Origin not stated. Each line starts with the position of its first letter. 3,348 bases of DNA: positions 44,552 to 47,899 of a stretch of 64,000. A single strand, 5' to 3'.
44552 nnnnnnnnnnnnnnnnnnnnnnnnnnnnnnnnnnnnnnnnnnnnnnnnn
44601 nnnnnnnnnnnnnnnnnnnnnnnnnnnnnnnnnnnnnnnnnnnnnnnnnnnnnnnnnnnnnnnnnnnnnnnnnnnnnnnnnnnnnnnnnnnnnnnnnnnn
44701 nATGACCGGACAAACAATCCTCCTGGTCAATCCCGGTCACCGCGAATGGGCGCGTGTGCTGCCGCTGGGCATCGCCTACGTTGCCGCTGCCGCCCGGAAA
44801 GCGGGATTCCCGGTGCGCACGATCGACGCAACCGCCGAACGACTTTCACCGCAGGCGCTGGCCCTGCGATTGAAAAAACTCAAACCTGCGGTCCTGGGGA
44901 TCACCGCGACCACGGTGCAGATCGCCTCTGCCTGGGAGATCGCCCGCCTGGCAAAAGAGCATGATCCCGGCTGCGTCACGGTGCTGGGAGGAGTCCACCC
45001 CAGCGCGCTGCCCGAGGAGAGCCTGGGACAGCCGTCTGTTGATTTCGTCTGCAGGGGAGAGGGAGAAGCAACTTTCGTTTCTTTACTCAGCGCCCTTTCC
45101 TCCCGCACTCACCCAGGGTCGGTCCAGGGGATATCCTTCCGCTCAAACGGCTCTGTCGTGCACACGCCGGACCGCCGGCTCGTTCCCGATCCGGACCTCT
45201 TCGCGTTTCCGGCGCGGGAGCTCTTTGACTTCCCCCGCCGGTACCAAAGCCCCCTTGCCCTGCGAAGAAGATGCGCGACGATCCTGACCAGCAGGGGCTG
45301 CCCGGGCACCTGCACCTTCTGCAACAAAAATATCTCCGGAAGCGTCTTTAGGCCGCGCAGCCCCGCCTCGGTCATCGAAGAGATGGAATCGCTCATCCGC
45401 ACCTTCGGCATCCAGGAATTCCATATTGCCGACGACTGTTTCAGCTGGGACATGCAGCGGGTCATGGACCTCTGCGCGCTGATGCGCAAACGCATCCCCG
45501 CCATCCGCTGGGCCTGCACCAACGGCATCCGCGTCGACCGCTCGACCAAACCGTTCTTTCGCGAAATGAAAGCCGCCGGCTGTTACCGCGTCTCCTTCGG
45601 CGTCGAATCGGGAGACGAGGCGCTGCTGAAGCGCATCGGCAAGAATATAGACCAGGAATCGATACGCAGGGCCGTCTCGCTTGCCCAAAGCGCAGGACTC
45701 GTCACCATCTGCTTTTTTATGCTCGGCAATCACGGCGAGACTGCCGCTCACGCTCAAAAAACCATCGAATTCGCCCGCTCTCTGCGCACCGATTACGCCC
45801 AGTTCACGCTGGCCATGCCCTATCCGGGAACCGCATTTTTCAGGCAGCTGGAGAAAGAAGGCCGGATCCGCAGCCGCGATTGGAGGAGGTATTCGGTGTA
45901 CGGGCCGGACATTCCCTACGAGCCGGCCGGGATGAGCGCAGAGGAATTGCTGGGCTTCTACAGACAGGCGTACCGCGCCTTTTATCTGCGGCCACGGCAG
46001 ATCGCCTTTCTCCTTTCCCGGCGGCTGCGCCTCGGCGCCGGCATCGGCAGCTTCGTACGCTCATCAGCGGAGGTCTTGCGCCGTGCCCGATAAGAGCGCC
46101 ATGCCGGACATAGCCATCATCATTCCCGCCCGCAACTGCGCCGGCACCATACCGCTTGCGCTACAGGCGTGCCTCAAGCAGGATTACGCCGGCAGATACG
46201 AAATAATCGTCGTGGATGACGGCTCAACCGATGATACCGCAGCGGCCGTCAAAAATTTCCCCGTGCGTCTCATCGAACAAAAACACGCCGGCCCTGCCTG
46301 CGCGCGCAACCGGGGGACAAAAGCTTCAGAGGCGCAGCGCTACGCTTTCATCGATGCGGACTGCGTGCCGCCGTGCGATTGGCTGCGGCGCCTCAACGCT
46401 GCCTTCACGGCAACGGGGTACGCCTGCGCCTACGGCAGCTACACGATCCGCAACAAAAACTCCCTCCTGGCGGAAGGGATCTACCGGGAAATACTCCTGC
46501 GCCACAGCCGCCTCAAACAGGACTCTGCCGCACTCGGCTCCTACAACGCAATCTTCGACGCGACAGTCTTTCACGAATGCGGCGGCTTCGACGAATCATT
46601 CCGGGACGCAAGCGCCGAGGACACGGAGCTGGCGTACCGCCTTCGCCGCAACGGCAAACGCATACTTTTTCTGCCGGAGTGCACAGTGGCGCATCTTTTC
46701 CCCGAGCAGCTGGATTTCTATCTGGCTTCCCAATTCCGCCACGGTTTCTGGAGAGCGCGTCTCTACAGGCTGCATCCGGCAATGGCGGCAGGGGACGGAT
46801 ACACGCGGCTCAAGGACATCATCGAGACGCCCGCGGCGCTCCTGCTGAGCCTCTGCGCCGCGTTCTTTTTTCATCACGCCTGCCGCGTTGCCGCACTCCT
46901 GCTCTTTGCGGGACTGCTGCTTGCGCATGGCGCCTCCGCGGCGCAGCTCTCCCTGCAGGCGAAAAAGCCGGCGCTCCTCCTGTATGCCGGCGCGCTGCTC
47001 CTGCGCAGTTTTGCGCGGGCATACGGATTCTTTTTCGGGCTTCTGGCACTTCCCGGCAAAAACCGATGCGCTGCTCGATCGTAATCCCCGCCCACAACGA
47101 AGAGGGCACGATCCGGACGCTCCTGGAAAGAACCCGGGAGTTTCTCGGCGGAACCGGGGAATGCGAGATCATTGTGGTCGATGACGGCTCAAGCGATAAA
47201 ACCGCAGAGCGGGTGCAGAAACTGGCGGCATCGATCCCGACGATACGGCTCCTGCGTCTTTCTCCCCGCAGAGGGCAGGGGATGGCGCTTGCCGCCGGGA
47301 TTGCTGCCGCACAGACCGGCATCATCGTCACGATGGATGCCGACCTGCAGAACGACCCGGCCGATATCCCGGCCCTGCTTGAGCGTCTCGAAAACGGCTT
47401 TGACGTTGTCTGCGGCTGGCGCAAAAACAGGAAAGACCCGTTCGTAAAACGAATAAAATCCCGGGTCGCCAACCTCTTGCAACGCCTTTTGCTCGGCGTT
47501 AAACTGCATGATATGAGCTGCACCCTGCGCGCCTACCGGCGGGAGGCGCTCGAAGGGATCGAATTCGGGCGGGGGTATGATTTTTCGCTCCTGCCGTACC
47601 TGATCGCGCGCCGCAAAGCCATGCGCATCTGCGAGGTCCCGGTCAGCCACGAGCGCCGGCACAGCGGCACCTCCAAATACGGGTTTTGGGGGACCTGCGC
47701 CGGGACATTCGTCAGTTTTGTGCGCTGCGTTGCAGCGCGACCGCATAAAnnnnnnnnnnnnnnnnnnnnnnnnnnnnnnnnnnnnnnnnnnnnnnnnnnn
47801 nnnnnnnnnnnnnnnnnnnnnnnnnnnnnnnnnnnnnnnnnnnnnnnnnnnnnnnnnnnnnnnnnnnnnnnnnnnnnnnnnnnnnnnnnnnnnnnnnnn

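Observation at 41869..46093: Three tandem, translationally coupled B12-binding radical SAM paralogs in a polysaccharide locus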

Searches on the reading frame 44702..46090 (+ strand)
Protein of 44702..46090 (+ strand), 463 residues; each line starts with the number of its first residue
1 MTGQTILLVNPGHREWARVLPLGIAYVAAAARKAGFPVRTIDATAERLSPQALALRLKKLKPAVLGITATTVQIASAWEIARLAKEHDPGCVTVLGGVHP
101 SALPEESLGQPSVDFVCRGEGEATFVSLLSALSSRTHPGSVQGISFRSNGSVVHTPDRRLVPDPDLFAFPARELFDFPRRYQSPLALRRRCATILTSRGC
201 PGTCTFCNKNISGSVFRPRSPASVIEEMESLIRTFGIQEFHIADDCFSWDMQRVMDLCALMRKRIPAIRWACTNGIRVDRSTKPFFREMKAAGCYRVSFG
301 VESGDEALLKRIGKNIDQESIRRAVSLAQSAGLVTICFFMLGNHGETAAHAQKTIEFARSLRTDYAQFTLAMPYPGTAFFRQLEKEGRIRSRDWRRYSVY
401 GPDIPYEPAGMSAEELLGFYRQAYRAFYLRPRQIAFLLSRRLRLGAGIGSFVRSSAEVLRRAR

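Call 9: search_protein_families(library=pfam, proteins=[window:44702-46090:+], max_evalue=0.001)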
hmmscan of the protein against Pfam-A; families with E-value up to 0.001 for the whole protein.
window:44702-46090:+ (463 aa): 2 families
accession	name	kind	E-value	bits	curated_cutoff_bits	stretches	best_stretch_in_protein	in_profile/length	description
PF02310.24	B12-binding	-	1.3e-22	80.3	32.1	1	20-128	13-120/121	B12 binding domain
PF04055.27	Radical_SAM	-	4.4e-20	73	29.5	1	195-358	2-166/166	Radical SAM superfamily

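Call 10: search_protein_families(library=ncbifam, proteins=[window:44702-46090:+], max_evalue=0.001)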
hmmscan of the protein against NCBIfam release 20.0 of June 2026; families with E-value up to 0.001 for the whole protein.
window:44702-46090:+ (463 aa): 29 families (the best 25 are shown)
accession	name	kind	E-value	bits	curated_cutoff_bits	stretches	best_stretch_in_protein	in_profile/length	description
TIGR02026.1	BchE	equivalog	1.3e-60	205.7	481.35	1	18-432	19-431/497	magnesium-protoporphyrin IX monomethyl ester anaerobic oxidative cyclase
TIGR03471.1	HpnJ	equivalog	1.5e-56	192.3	577.6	1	39-440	48-445/472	hopanoid biosynthesis associated radical SAM protein HpnJ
NF050148.1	rSAM_ApyD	equivalog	4.8e-38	131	750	1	54-383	67-393/645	RiPP biosynthesis radical SAM protein ApyD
NF038361.1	rSAM_Sden_1168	equivalog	1.1e-36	126.6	575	1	61-389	140-479/560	Sden_1168 family B12-binding radical SAM P-methyltransferase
TIGR04479.1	bcpD_PhpK_rSAM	subfamily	2.5e-34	118.5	600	1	17-364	68-412/504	PhpK family radical SAM P-methyltransferase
TIGR04072.2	rSAM_ladder_B12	equivalog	2.7e-34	118.6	360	1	18-393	15-382/443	lipid biosynthesis B12-binding/radical SAM protein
TIGR04367.1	HpnR_B12_rSAM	equivalog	1.3e-33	116.4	650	1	16-400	17-388/490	hopanoid C-3 methylase HpnR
TIGR04385.1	B12_rSAM_cofa1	equivalog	1.1e-30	107.2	450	1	17-358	16-361/438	B12 lower ligand biosynthesis radical SAM protein BzaD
TIGR03975.1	rSAM_ocin_1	subfamily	6.7e-30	104.1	281.85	1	53-356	120-425/606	RiPP maturation radical SAM C-methyltransferase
TIGR04013.1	B12_SAM_MJ_1487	hypoth_equivalog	2e-26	92.8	251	2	56-234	37-195/382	TIGR04013 family B12-binding domain/radical SAM domain-containing protein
NF033070.1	rSAM_AprD4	equivalog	4.4e-26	91.8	500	1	169-391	175-398/456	AprD4 family radical SAM diol-dehydratase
TIGR04014.1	B12_SAM_MJ_0865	equivalog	1.1e-25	90.3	360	1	82-380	59-355/434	methyl-coenzyme M reductase glutamine C-methyltransferase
TIGR04295.1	B12_rSAM_oligo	hypoth_equivalog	3.1e-21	75.6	400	1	20-315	24-315/422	TIGR04295 family B12-binding domain-containing radical SAM protein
TIGR04190.1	B12_SAM_Ta0216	equivalog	7.7e-19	67.7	500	1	19-367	35-400/554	TIGR04190 family B12-binding domain/radical SAM domain protein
NF040546.1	rSAM_CUAEP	equivalog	1.8e-16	59.9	500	1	21-334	13-314/468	CUAEP/CCAEP-tail radical SAM (seleno)protein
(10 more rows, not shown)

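Call 26: find_homologous_proteins(query=window:44702-46090:+, max_evalue=1e-20)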
Query window:44702-46090:+ (463 aa): 1484 proteins with E <= 1e-20 among 8000 candidates; the best 120 are listed.
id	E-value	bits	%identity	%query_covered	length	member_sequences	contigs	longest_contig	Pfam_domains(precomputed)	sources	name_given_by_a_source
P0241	0.0e+0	1050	100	100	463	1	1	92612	PF04055.28,PF02310.25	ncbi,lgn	-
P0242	3.5e-145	502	50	98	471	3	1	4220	PF04055.28,PF02310.25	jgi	-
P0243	1.7e-144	500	50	93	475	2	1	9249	PF04055.28,PF02310.25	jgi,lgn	jgi:radical SAM superfamily enzyme YgiQ (UPF0313 family)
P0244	8.1e-144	498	49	100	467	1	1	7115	PF04055.28,PF02310.25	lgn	-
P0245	3.1e-143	496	49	99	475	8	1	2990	PF04055.28,PF02310.25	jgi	jgi:radical SAM superfamily enzyme YgiQ (UPF0313 family)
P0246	9.1e-143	494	49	98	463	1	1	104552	PF04055.28,PF02310.25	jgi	jgi:radical SAM superfamily enzyme YgiQ (UPF0313 family)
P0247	1.6e-141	490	48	98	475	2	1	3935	PF04055.28,PF02310.25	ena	-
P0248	6.5e-141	488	49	98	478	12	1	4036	PF04055.28,PF02310.25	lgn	-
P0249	3.6e-138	479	49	94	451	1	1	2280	PF04055.28,PF02310.25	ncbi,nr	ncbi:MAG: radical SAM protein, partial [Candidatus Omnitrophica bacterium]|nr:radical SAM protein [C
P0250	6.0e-136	472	48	98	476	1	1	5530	PF04055.28,PF02310.25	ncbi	-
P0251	2.4e-134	467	48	95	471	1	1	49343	PF04055.28,PF02310.25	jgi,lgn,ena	-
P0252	6.7e-133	462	47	98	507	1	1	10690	PF04055.28,PF02310.25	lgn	-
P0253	1.8e-121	424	44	92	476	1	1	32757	PF04055.28,PF02310.25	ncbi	ncbi:B12-binding domain-containing radical SAM protein [Chloroflexota bacterium]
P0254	4.1e-119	416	43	93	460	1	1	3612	PF04055.28,PF02310.25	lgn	-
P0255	3.8e-118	413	44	93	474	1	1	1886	PF04055.28,PF02310.25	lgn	-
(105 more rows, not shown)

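Call 34: search_solved_structures(query=window:44702-46090:+, max_evalue=0.001)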
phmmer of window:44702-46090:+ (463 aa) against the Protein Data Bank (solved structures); distinct sequences matched with E-value up to 0.001: 9.
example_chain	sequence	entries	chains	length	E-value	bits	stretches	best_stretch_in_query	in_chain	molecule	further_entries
6fd2_B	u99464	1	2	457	6.3e-20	74.6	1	168-381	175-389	Putative apramycin biosynthetic oxidoreductase 4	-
9ccb_A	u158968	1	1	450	5.3e-17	65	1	95-380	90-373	Radical SAM core domain-containing protein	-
5ul2_A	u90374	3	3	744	2.5e-14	56.1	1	56-341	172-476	OxsB protein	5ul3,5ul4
6wte_A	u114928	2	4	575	1.3e-11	47.2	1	4-377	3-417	B12-binding domain-containing protein | Tryptophan-C2-methyltransferase containing B12-binding domain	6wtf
7kdx_A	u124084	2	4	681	5.8e-10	41.8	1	61-257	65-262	Methyltransferase TokK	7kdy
9n1b_A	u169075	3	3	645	3.1e-06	29.5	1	115-208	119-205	Radical SAM protein | Radical SAM enzyme CysS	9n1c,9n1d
4jc0_A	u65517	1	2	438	1.2e-05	27.6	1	180-385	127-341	Ribosomal protein S12 methylthiotransferase RimO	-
2qgq_A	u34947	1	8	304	3.5e-05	26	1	191-385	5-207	Protein TM_1862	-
9p2u_A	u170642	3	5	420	8.5e-05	24.7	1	277-384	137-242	Radical S-adenosylmethionine methyltransferase NocN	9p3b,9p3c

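Call 71: find_related_loci(query=A6, collection=metagenome_contigs, flank=10000)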
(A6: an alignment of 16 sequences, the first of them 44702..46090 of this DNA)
Query A6 (463 aa) in metagenome_contigs; peptide patterns used: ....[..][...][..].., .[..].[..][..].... (x = any residue, [..] = any of these).
292 stretches matched a pattern; 187 encode a relative of the query (tblastn E <= 1e-3); the best 80 are kept; 79 distinct loci.
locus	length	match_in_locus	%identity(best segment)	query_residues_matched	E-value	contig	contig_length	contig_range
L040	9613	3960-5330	50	6-461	1e-152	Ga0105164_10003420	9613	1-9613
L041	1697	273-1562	50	7-440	3e-160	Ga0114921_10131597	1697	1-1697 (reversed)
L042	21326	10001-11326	48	1-442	1e-141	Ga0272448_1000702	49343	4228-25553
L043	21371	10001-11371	49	3-461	7e-150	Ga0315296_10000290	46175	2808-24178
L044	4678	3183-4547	42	6-462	2e-123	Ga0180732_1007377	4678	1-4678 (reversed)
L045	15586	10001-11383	38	7-463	1e-113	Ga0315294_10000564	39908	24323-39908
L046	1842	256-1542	40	6-434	2e-117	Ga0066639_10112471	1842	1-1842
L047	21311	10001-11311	44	6-439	5e-108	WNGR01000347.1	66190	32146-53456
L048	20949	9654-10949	40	6-439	2e-100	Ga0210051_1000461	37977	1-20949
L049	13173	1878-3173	40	6-439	2e-100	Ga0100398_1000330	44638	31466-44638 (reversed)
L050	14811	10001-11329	38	1-444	6e-98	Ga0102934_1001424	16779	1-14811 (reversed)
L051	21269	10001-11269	39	6-428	1e-97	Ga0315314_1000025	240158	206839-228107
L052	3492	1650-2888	38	20-434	7e-99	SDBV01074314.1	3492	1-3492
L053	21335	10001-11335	37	2-443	4e-97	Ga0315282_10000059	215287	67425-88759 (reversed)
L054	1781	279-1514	40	20-434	4e-103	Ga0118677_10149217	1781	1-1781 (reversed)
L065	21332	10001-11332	36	7-444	1e-88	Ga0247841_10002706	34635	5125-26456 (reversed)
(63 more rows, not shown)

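Call 75: search_protein_families(library=pfam, proteins=[L065:6224-8137:+, L065:8322-9278:+, L065:9274-9993:+, L065:9986-11404:+, L065:11302-12651:+, L065:12564-13415:+, L065:13399-14619:+, L065:14619-15584:+], max_evalue=0.0001)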
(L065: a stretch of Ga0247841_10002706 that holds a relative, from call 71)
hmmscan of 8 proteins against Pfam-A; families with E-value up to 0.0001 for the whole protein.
L065:6224-8137:+ (638 aa): 3 families
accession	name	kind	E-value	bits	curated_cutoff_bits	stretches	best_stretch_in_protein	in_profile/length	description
PF02698.23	DUF218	-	1.3e-22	80.6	27.6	1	476-628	1-133/133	DUF218 domain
PF13692.12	Glyco_trans_1_4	-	1.1e-10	42.4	27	1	244-356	2-120/142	Glycosyl transferases group 1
PF00534.26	Glycos_transf_1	-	2.2e-05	24.5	26.4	1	244-360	16-138/172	Glycosyl transferases group 1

L065:8322-9278:+ (319 aa): 1 family
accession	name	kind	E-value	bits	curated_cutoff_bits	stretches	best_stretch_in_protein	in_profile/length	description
PF01041.23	DegT_DnrJ_EryC1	-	4.7e-85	286.4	19.8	1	1-308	54-358/360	DegT/DnrJ/EryC1/StrS aminotransferase family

L065:9274-9993:+ (240 aa): 3 families
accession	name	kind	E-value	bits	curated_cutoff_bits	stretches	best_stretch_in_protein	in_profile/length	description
PF00535.33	Glycos_transf_2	-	7.6e-26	91.5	23.3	1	7-165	1-161/168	Glycosyl transferase family 2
PF13641.12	Glyco_tranf_2_3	-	3e-08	34.4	27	1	6-132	3-131/230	Glycosyltransferase like family 2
PF10111.15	Glyco_tranf_2_2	-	2.4e-06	27.7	27.3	1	7-106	1-100/276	Glycosyltransferase like family 2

L065:9986-11404:+ (473 aa): 3 families
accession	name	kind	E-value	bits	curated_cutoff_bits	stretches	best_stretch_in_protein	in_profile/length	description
PF04055.27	Radical_SAM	-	4.2e-28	99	29.5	1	200-364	2-166/166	Radical SAM superfamily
PF02310.24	B12-binding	-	1.4e-26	93.2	32.1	1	15-132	3-120/121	B12 binding domain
PF19864.5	Radical_SAM_N2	-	2.7e-05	24.1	29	1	89-138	80-127/151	Radical SAM proteins, N-terminal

L065:11302-12651:+ (450 aa): 1 family
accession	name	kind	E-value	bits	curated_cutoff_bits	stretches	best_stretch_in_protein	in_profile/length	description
PF13231.12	PMT_2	-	2.2e-13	51.2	26.1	1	101-257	3-157/160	Dolichyl-phosphate-mannose-protein mannosyltransferase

L065:12564-13415:+ (284 aa): 5 families
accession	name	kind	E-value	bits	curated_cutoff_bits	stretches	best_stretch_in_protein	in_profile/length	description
PF13649.12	Methyltransf_25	-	2e-12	48.1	27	1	81-180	2-97/97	Methyltransferase domain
PF13847.12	Methyltransf_31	-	4.8e-12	46.2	27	1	78-194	5-119/145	Methyltransferase domain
PF08241.18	Methyltransf_11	-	4.2e-11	43.8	21.2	1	81-182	1-93/95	Methyltransferase domain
PF08242.18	Methyltransf_12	-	1.5e-10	42.1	30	1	81-182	1-98/98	Methyltransferase domain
PF13489.12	Methyltransf_23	-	3e-08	34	27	1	68-230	13-163/164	Methyltransferase domain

L065:13399-14619:+ (407 aa): 5 families
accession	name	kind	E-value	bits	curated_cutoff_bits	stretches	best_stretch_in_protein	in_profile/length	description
PF13692.12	Glyco_trans_1_4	-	2.5e-29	102.8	27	1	223-362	3-140/142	Glycosyl transferases group 1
PF00534.26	Glycos_transf_1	-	3.6e-29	101.9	26.4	1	210-377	4-171/172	Glycosyl transferases group 1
PF13439.12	Glyco_transf_4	-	5.1e-22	79.1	28.5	1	28-199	1-169/170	Glycosyltransferase Family 4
PF13579.12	Glyco_trans_4_4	-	1.5e-18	68.1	29.7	1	72-195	39-158/158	Glycosyl transferase 4-like domain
PF13477.12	Glyco_trans_4_2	-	1e-09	39.1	23.4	1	66-169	41-138/139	Glycosyl transferase 4-like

L065:14619-15584:+ (322 aa): 9 families
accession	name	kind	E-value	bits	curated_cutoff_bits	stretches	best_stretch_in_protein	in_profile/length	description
PF16363.11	GDP_Man_Dehyd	-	4.4e-59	201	27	1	4-315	1-331/332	GDP-mannose 4,6 dehydratase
PF01370.27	Epimerase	-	1.8e-56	191.7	20.9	1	3-247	1-240/240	NAD dependent epimerase/dehydratase family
PF02719.21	Polysacc_synt_2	-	3e-26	92.7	20.2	2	3-120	1-128/293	Polysaccharide biosynthesis protein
PF01073.25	3Beta_HSD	-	2.5e-20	73.1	22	1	4-231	1-226/280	3-beta hydroxysteroid dehydrogenase/isomerase family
PF07993.18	NAD_binding_4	-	4.1e-17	62.6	20.1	1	62-203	81-230/258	Male sterility protein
PF04321.23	RmlD_sub_bind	-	1.8e-10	40.8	27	1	1-276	1-241/287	RmlD substrate binding domain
PF00106.31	adh_short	-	1e-05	25.6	26.6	1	3-71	3-72/195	short chain dehydrogenase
PF05368.20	NmrA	-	2.1e-05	24.7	27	1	2-78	4-78/298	NmrA-like family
PF13460.12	NAD_binding_10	-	2.6e-05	24.6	27.2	1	7-145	1-120/184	NAD(P)H-binding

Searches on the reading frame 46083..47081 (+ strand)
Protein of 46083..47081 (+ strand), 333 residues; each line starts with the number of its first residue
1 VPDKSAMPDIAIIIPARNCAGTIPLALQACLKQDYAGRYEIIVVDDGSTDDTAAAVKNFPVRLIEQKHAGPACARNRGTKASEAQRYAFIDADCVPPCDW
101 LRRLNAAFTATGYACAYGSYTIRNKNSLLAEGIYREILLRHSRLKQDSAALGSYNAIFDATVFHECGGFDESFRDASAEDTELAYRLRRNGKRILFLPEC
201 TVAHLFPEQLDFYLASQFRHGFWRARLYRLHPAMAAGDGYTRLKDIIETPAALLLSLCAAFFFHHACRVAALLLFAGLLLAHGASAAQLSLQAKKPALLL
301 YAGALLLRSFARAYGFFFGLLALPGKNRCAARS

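Call 9: search_protein_families(library=pfam, proteins=[window:46083-47081:+], max_evalue=0.001)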
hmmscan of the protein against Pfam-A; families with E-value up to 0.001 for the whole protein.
window:46083-47081:+ (333 aa): 5 families
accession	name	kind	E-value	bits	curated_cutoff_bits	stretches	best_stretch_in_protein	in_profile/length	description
PF00535.33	Glycos_transf_2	-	7.5e-26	91.5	23.3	1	12-135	2-130/168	Glycosyl transferase family 2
PF13641.12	Glyco_tranf_2_3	-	2.6e-19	70.6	27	1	8-219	1-226/230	Glycosyltransferase like family 2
PF10111.15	Glyco_tranf_2_2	-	3e-16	60.2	27.3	1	12-191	2-203/276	Glycosyltransferase like family 2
PF13632.12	Glyco_trans_2_3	-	1.8e-10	41.4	27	1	89-254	4-153/198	Glycosyl transferase family group 2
PF13506.12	Glyco_transf_21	-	0.00013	21.9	21.7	1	80-208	27-158/174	Glycosyl transferase family 21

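Call 10: search_protein_families(library=ncbifam, proteins=[window:46083-47081:+], max_evalue=0.001)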
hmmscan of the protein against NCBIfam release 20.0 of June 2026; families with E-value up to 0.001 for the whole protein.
window:46083-47081:+ (333 aa): 19 families
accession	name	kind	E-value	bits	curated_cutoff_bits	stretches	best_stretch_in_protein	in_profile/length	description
TIGR03965.1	mycofact_glyco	equivalog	1.9e-35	122.6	280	1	5-236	72-312/467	mycofactocin biosynthesis glycosyltransferase MftF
NF041875.1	EPS_EpsD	equivalog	4e-33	115.2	370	1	11-276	2-278/325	exopolysaccharide biosynthesis glycosyltransferase EpsD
TIGR04283.1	glyco_like_mftF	equivalog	1e-20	74.3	182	1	10-198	1-179/221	TIGR04283 family arsenosugar biosynthesis glycosyltransferase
TIGR03937.1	PgaC_IcaA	equivalog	2.8e-16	59.5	422.3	1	3-211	40-257/407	poly-beta-1,6-N-acetyl-D-glucosamine synthase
TIGR03469.1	HpnB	hypoth_equivalog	2.3e-15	56.5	379.25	1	4-62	40-98/386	hopene-associated glycosyltransferase HpnB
NF007482.0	PRK10073.1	equivalog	1.1e-13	50.9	423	1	5-94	3-96/334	glycosyltransferase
NF038302.1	EPS_HpsE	equivalog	6.8e-13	48.3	300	1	9-120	2-123/307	hormogonium polysaccharide biosynthesis glycosyltransferase HpsE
NF050819.1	PolSacchBiosHfsG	equivalog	9.6e-13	48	500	1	5-205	9-217/302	polysaccharide biosynthesis protein HfsG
NF041394.1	GtaseAglG_Halo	equivalog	1.6e-11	44.1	440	1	26-246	21-259/304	glucosyl-dolichyl phosphate glucuronosyltransferase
NF047683.1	TeichurnBiosyTuaG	equivalog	2.8e-11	43.5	400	1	7-126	5-129/252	teichuronic acid biosynthesis protein TuaG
TIGR04242.1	nodulat_NodC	equivalog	6e-10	38.6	550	1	5-126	45-174/395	chitooligosaccharide synthase NodC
NF038299.1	EPS_HpsN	equivalog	3.7e-08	32.7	425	1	8-106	1-104/317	hormogonium polysaccharide biosynthesis glycosyltransferase HpsN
TIGR03472.1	HpnI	equivalog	3.5e-06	26.1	310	1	4-309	37-345/373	bacteriohopanetetrol glucosamine biosynthesis glycosyltransferase HpnI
NF010496.0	PRK13915.1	equivalog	4.4e-06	26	262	1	8-78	31-103/307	glucosyl-3-phosphoglycerate synthase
NF050050.1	ProtGlycPglI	equivalog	8.3e-06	25.4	500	1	7-127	1-126/306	GalNAc(5)-diNAcBac-PP-undecaprenol beta-1,3-glucosyltransferase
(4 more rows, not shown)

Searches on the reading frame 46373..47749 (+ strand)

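Call 9: search_protein_families(library=pfam, proteins=[window:46373-47749:+], max_evalue=0.001)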
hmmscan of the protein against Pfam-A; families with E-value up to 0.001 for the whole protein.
window:46373-47749:+ (459 aa): 3 families
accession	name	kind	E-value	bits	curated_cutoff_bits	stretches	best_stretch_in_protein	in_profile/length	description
PF00535.33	Glycos_transf_2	-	1.1e-34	120.2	23.3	1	235-394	1-165/168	Glycosyl transferase family 2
PF13641.12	Glyco_tranf_2_3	-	7.3e-06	26.6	27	1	233-389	2-153/230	Glycosyltransferase like family 2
PF10111.15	Glyco_tranf_2_2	-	3.7e-05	23.8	27.3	1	235-325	1-92/276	Glycosyltransferase like family 2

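Call 10: search_protein_families(library=ncbifam, proteins=[window:46373-47749:+], max_evalue=0.001)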
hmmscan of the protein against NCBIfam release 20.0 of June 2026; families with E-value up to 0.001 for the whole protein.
window:46373-47749:+ (459 aa): 21 families
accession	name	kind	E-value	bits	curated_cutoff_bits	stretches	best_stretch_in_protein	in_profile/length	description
NF007986.1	PRK10714.1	equivalog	7.4e-38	130.3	529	1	233-440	7-214/316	undecaprenyl-phosphate 4-deoxy-4-formamido-L-arabinose transferase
NF047588.1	GlcsyltransPgfSStrep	equivalog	2.6e-24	86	500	1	232-438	1-207/308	glycosyltransferase PgfS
NF041391.1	DPhHxTase_Halo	equivalog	7.5e-21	74.1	375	1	240-439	3-196/213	dolichyl-phosphate hexose transferase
TIGR04182.1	glyco_TIGR04182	equivalog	1e-16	61.2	325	1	235-433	3-197/293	S-layer glycoprotein N-glycosyltransferase AglJ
NF010496.0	PRK13915.1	equivalog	3.1e-16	59.3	262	1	229-402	28-216/307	glucosyl-3-phosphoglycerate synthase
TIGR03937.1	PgaC_IcaA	equivalog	2.4e-15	56.4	422.3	1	230-340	43-151/407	poly-beta-1,6-N-acetyl-D-glucosamine synthase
NF058614.1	PPMAGASynPpgS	equivalog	1.7e-14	53.8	370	1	236-398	4-167/226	polyprenyl-phospho-N-acetylgalactosaminyl synthase PpgS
TIGR03965.1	mycofact_glyco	equivalog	2e-14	53.4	280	1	226-339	68-179/467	mycofactocin biosynthesis glycosyltransferase MftF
TIGR04283.1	glyco_like_mftF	equivalog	2.2e-12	47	182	1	235-331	2-88/221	TIGR04283 family arsenosugar biosynthesis glycosyltransferase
NF041875.1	EPS_EpsD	equivalog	2.8e-11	43.4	370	1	235-339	2-104/325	exopolysaccharide biosynthesis glycosyltransferase EpsD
NF007482.0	PRK10073.1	equivalog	2.2e-09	36.8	423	1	232-337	6-108/334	glycosyltransferase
NF045692.1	OglycostaseCruG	equivalog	2.8e-08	33.1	600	1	233-346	42-160/386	2'-O-glycosyltransferase CruG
NF041865.1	EpsU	equivalog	1.6e-07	30.7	700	1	231-345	37-153/394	exopolysaccharide biosynthesis GT2 family glycosyltransferase EpsU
NF038302.1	EPS_HpsE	equivalog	5.8e-07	28.8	300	1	234-325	3-97/307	hormogonium polysaccharide biosynthesis glycosyltransferase HpsE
TIGR03469.1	HpnB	hypoth_equivalog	1.5e-06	27.5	379.25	1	233-341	45-162/386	hopene-associated glycosyltransferase HpnB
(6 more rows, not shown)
